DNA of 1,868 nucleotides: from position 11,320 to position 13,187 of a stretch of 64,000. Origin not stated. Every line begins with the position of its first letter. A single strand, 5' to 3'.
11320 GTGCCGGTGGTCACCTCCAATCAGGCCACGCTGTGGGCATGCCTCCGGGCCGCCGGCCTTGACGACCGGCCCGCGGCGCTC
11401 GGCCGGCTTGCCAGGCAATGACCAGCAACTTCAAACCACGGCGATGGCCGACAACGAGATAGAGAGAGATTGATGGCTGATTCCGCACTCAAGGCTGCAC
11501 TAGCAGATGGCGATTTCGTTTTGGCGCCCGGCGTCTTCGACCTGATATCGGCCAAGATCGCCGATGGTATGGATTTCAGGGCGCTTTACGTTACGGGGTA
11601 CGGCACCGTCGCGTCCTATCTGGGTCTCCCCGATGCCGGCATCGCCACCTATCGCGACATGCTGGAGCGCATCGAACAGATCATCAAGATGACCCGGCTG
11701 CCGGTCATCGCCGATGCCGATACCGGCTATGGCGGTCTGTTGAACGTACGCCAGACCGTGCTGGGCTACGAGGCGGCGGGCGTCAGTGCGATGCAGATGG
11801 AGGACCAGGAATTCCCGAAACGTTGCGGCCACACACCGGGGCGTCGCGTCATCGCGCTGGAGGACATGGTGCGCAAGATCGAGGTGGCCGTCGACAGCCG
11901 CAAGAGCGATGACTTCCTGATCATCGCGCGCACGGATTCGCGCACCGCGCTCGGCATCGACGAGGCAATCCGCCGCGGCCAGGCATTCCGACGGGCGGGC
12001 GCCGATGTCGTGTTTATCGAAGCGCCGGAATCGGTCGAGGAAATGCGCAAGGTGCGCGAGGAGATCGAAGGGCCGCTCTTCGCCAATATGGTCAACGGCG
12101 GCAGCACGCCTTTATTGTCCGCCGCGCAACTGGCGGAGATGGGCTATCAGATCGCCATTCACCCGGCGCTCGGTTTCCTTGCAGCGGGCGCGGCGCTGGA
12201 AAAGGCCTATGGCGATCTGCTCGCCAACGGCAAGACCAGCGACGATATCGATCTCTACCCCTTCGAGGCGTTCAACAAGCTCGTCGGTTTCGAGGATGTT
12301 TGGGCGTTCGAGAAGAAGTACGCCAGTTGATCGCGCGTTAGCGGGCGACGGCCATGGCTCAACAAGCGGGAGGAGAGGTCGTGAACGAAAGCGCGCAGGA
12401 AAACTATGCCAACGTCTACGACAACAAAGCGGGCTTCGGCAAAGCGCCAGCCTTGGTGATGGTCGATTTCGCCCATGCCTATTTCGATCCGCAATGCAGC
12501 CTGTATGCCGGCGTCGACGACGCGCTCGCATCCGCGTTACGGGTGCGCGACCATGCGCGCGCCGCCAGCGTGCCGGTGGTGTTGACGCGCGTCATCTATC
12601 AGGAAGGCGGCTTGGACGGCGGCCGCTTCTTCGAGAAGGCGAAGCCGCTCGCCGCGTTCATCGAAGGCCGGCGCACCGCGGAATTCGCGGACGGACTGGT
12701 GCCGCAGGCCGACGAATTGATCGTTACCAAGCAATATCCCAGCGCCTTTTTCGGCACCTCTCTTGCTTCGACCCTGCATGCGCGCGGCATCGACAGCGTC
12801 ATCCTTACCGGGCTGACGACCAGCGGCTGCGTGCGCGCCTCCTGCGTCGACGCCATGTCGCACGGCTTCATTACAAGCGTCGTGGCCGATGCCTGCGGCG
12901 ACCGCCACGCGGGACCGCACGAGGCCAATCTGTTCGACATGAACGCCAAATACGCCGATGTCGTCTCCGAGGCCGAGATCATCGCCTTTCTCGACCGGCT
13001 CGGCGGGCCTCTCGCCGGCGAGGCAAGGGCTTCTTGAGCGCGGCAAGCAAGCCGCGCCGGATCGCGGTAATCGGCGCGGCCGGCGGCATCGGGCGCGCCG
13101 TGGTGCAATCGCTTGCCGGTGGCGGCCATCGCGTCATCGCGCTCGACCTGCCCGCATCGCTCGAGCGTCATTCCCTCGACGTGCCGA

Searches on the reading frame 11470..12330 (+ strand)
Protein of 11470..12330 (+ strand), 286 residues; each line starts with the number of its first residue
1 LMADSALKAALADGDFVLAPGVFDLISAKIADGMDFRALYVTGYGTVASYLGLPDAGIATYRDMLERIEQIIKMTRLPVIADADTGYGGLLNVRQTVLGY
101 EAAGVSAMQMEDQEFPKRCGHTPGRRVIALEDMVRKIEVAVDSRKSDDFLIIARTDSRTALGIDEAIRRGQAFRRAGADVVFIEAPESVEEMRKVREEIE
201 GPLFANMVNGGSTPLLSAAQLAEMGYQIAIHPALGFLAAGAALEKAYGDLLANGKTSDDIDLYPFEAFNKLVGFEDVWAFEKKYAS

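Call 90: search_protein_families(library=ncbifam, proteins=[window:11470-12330:+], max_evalue=0.00001)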
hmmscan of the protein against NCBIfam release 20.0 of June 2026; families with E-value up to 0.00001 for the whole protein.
window:11470-12330:+ (286 aa): 8 families
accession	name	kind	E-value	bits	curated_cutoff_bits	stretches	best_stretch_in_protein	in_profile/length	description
TIGR02317.1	prpB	equivalog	6.3e-77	258.6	354.4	1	5-261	3-258/285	methylisocitrate lyase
TIGR02319.1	CPEP_Pphonmut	equivalog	3.2e-69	233.4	420.05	1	14-258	15-259/294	carboxyvinyl-carboxyphosphonate phosphorylmutase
NF008455.0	PRK11320.1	equivalog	4e-65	220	353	1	5-262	9-266/295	methylisocitrate lyase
TIGR02321.1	Pphn_pyruv_hyd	equivalog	2.3e-34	118.8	374.4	1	2-185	2-187/290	phosphonopyruvate hydrolase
TIGR02320.1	PEP_mutase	equivalog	4.8e-29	101.3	319.55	1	11-197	5-202/284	phosphoenolpyruvate mutase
TIGR01346.1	isocit_lyase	equivalog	9.2e-15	54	275.9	1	77-165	151-242/527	isocitrate lyase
NF011645.0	PRK15063.1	equivalog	3e-13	49.4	562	1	76-160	147-234/430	isocitrate lyase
NF005074.0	PRK06498.1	equivalog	1.3e-07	30.6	446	1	64-160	167-266/531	isocitrate lyase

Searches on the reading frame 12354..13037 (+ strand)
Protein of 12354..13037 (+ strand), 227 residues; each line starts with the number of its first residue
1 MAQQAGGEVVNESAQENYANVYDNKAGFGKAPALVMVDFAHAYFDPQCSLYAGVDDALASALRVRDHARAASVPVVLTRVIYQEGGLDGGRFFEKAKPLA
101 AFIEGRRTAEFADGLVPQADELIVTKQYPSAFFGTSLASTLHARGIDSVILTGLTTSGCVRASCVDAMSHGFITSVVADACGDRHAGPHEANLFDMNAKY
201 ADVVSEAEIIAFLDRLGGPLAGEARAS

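Call 90: search_protein_families(library=ncbifam, proteins=[window:12354-13037:+], max_evalue=0.00001)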
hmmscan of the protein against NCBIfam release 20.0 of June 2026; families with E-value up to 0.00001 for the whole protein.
window:12354-13037:+ (227 aa): 4 families
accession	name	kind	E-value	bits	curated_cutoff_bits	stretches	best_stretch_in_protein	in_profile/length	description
NF008517.0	PRK11440.1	equivalog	5e-16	59.2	195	1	31-211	8-186/188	hydrolase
TIGR03614.1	RutB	equivalog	8.6e-14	51.7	377.95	1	105-202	110-208/226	pyrimidine utilization protein B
NF050097.1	BiurAmidohydBiuH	equivalog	1e-11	44.7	370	1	105-193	110-198/221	biuret amidohydrolase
NF008623.0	PRK11609.1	equivalog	2.8e-07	30.5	174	1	135-205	132-204/213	bifunctional nicotinamidase/pyrazinamidase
